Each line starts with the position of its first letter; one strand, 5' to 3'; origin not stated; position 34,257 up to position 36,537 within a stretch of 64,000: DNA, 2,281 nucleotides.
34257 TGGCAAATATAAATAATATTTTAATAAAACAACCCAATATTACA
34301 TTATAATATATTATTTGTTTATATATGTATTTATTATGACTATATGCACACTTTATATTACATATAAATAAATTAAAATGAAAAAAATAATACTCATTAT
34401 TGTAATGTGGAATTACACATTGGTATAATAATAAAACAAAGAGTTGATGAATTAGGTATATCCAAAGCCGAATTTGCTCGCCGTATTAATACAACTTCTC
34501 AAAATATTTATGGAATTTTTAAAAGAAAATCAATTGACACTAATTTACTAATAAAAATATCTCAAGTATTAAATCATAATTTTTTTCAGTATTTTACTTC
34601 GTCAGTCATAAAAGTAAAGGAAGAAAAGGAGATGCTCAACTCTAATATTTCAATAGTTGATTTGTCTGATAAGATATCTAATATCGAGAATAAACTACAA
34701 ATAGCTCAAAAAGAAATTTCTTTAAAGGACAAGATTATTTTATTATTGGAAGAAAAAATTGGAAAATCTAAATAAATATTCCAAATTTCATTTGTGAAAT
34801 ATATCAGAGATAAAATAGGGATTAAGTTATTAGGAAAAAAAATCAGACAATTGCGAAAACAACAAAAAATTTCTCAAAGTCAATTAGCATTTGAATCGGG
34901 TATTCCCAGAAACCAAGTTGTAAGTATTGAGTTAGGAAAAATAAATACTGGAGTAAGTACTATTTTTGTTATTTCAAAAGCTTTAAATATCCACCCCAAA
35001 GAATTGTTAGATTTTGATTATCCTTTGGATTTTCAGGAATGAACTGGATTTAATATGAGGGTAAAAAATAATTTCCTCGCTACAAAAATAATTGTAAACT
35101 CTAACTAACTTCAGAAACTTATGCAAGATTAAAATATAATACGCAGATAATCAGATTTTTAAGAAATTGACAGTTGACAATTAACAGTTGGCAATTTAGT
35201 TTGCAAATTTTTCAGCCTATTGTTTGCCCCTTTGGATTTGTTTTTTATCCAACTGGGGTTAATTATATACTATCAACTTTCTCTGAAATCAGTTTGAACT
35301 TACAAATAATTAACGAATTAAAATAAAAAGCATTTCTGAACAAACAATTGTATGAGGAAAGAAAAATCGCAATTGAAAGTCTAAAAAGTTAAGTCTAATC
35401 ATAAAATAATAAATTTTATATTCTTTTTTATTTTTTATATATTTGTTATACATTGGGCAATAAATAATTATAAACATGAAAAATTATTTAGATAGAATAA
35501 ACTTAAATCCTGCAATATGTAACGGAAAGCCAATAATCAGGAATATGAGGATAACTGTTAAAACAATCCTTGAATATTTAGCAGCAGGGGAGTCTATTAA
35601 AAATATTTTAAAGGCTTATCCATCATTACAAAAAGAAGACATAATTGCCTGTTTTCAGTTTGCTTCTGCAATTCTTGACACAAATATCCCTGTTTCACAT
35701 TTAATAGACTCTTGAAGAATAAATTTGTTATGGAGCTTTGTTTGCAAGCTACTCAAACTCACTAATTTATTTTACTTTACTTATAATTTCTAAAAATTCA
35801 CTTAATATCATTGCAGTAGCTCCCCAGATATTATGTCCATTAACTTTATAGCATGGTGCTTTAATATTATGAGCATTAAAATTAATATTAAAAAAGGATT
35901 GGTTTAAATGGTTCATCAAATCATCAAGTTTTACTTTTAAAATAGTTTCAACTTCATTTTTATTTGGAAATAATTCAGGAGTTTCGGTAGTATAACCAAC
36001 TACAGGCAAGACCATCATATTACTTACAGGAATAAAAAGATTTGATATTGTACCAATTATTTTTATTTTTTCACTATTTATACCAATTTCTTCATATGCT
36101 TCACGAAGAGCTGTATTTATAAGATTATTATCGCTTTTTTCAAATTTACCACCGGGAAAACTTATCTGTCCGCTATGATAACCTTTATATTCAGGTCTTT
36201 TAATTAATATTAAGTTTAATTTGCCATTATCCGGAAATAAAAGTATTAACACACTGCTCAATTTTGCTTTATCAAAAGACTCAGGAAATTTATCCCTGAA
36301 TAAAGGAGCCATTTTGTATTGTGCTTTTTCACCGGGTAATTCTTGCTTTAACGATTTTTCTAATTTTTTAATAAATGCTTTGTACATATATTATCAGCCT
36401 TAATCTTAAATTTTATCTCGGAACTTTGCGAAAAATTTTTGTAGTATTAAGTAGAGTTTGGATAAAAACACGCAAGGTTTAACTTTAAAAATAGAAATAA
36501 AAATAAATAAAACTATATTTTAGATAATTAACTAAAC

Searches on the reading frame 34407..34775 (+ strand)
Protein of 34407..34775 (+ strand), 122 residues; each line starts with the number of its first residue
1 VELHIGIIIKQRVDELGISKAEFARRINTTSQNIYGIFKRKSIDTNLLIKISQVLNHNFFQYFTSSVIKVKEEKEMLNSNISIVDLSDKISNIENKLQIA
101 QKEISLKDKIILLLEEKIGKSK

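Call 47: search_protein_families(library=ncbifam, proteins=[window:34407-34775:+], max_evalue=0.001)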
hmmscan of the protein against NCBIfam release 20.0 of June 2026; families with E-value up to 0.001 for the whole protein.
window:34407-34775:+ (122 aa): 1 family
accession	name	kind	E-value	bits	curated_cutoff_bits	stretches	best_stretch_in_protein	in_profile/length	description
TIGR02607.1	antidote_HigA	equivalog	0.00064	19.5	47.7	0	3-57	5-61/81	HigA family addiction module antitoxin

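Call 48: search_protein_families(library=pfam, proteins=[window:34407-34775:+], max_evalue=1)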
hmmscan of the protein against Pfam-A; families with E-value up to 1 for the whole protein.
window:34407-34775:+ (122 aa): 4 families
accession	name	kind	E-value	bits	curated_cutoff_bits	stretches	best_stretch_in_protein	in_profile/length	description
PF01381.28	HTH_3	-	1.9e-06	28.2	23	1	9-56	1-49/55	Helix-turn-helix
PF13443.12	HTH_26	-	0.00026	21.6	22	1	10-56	3-51/63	Cro/C1-type HTH DNA-binding domain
PF04218.19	CENP-B_N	-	0.00058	19.9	21.2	1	10-41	16-46/53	CENP-B N-terminal DNA-binding domain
PF15943.11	YdaS_toxin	-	0.15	12.3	30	1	9-56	1-48/65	Bacterial toxin YdaS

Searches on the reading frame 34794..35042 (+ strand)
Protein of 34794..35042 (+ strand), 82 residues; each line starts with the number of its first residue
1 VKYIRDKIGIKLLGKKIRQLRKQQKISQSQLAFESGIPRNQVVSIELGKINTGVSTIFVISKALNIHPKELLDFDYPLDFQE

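Call 47: search_protein_families(library=ncbifam, proteins=[window:34794-35042:+], max_evalue=0.001)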
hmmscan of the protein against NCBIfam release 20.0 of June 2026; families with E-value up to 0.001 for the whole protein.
window:34794-35042:+ (82 aa): 9 families
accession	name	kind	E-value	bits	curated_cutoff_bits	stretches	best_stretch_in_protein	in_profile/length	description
TIGR03070.1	couple_hipB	subfamily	4.6e-10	39.3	71.65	1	13-66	3-56/58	type II toxin-antitoxin system Y4mF family antitoxin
NF006015.0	PRK08154.1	subfamily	2.5e-08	33.5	204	1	11-73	29-91/314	anaerobic benzoate catabolism transcriptional regulator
NF041951.1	phage_RstR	subfamily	2.2e-06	27.9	80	1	14-71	4-61/108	RstR family transcriptional repressor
NF007408.0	PRK09943.1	equivalog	7.5e-06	25.6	211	1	13-64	8-59/185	HTH-type transcriptional regulator PuuR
NF047948.1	male_kill_WMK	equivalog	1.7e-05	24.5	300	1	13-72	163-222/300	WO male-killing family protein Wmk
NF046032.1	TransRegSlrRBacil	equivalog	2.6e-05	24.3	250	1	13-74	2-64/149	HTH-type transcriptional regulator SlrR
NF007271.0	PRK09726.1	equivalog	0.0003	20.7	79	1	13-67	13-67/88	type II toxin-antitoxin system antitoxin HipB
TIGR03830.1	CxxCG_CxxCG_HTH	subfamily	0.0005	19.9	61.8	1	5-71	58-123/127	type II TA system antitoxin MqsA family protein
NF003162.0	PRK04140.1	equivalog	0.00082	18.5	263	1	11-66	125-180/317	transcriptional regulator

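Call 48: search_protein_families(library=pfam, proteins=[window:34794-35042:+], max_evalue=1)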
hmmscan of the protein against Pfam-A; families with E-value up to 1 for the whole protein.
window:34794-35042:+ (82 aa): 7 families
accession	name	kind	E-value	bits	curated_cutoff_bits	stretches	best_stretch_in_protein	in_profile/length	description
PF01381.28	HTH_3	-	1.4e-13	51.1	23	1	17-71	1-55/55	Helix-turn-helix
PF12844.13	HTH_19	-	3.1e-08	33.8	30.2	1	14-72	1-59/64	Helix-turn-helix domain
PF13443.12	HTH_26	-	2.4e-06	28.1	22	1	16-74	1-60/63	Cro/C1-type HTH DNA-binding domain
PF13560.12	HTH_31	-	0.0015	19.2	27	1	13-55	2-45/64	Helix-turn-helix domain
PF13413.12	HTH_25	-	0.013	15.7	24.6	1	18-58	3-43/62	Helix-turn-helix domain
PF13744.12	HTH_37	-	0.081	13.2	27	1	13-51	19-57/80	Helix-turn-helix domain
PF15731.11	MqsA_antitoxin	-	0.16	12.5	30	1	14-72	71-127/131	Antitoxin component of bacterial toxin-antitoxin system, MqsA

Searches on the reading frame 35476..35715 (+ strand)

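Call 47: search_protein_families(library=ncbifam, proteins=[window:35476-35715:+], max_evalue=0.001)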
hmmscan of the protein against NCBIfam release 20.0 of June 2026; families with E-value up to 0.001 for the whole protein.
window:35476-35715:+ (79 aa): 0 families

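Call 48: search_protein_families(library=pfam, proteins=[window:35476-35715:+], max_evalue=1)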
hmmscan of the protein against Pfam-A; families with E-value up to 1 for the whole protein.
window:35476-35715:+ (79 aa): 1 family
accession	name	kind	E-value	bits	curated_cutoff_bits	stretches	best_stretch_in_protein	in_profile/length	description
PF04255.20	DUF433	-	6.6e-25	87.1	23.6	1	8-63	1-56/56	Protein of unknown function (DUF433)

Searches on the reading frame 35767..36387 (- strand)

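Call 47: search_protein_families(library=ncbifam, proteins=[window:35767-36387:-], max_evalue=0.001)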
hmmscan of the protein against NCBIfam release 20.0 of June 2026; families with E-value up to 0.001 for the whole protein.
window:35767-36387:- (206 aa): 9 families
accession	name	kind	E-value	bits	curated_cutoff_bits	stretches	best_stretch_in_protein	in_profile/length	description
NF007980.0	PRK10707.1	equivalog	6e-25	88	134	1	42-198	30-184/192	CoA pyrophosphatase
NF008736.0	PRK11762.1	equivalog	1.8e-05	24.3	169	1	42-117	46-117/186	ADP compounds hydrolase NudE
NF050029.2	TransRepNtr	equivalog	3.3e-05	23.5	400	1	47-116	26-94/245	ADPR responsive transcriptional repressor NtrR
NF041652.1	Nud_hyd_Dein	equivalog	3.6e-05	24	200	1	56-116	26-85/152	Nudix hydrolase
NF006530.0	PRK08999.1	equivalog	8.3e-05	21.8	245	1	58-111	19-70/315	Nudix family hydrolase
NF008044.0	PRK10776.1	equivalog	0.00012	22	148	1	60-115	18-72/130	8-oxo-dGTP diphosphatase MutT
TIGR02705.1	nudix_YtkD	equivalog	0.00016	21.2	154.4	1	75-113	47-84/156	RNA deprotection pyrophosphohydrolase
TIGR00586.1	mutt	equivalog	0.0002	21.4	97.9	1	58-133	17-91/129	8-oxo-dGTP diphosphatase MutT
NF006961.0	PRK09438.1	equivalog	0.00074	19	103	0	44-106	9-66/151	dihydroneopterin triphosphate diphosphatase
